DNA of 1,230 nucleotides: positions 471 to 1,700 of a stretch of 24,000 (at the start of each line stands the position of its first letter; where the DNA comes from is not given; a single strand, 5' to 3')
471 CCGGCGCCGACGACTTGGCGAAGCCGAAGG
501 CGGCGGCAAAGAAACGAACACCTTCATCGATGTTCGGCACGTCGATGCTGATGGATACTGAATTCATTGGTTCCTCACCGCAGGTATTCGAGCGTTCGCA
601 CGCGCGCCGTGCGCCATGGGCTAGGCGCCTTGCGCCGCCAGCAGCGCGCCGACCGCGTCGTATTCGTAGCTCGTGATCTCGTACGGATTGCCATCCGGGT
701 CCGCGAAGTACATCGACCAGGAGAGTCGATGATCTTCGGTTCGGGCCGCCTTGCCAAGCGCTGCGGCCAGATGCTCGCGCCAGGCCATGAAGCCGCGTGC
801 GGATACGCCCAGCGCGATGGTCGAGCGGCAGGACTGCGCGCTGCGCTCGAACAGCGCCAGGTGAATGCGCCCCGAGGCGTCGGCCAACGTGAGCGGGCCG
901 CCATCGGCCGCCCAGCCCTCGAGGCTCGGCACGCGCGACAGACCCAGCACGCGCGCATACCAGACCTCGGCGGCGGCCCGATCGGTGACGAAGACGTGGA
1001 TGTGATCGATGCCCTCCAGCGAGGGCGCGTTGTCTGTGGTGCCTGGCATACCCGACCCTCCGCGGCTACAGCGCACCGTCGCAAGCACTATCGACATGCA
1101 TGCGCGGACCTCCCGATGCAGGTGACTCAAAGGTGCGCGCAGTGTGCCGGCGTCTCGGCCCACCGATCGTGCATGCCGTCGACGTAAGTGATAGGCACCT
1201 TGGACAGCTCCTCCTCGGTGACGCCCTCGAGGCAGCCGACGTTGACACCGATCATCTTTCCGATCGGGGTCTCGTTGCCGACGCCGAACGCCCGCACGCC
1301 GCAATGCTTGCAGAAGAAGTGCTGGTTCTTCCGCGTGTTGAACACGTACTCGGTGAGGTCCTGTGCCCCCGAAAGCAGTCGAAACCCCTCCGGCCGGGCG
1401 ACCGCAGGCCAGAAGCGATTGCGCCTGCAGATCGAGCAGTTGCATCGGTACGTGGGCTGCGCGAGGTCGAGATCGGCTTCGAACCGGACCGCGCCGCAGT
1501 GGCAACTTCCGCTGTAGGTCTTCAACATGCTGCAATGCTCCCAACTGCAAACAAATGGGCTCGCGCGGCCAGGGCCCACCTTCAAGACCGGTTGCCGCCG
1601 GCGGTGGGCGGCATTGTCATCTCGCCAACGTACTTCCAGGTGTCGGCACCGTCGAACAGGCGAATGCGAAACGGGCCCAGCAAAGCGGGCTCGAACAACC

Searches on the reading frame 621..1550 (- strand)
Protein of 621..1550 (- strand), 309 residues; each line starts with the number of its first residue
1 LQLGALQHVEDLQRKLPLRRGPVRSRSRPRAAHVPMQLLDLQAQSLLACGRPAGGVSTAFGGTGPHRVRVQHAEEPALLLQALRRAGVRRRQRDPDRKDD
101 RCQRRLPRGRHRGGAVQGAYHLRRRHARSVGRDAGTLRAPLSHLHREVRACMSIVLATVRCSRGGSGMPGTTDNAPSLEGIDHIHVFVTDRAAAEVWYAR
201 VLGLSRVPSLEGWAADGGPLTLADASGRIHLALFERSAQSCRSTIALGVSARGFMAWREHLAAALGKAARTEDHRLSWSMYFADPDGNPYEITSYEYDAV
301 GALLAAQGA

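Call 54: search_protein_families(library=pfam, proteins=[window:621-1550:-], max_evalue=0.0001)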
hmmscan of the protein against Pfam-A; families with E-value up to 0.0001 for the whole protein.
window:621-1550:- (309 aa): 1 family
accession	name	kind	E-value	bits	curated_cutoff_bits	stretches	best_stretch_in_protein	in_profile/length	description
PF00903.31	Glyoxalase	-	9.5e-07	29.7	20.6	1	180-292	1-121/121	Glyoxalase/Bleomycin resistance protein/Dioxygenase superfamily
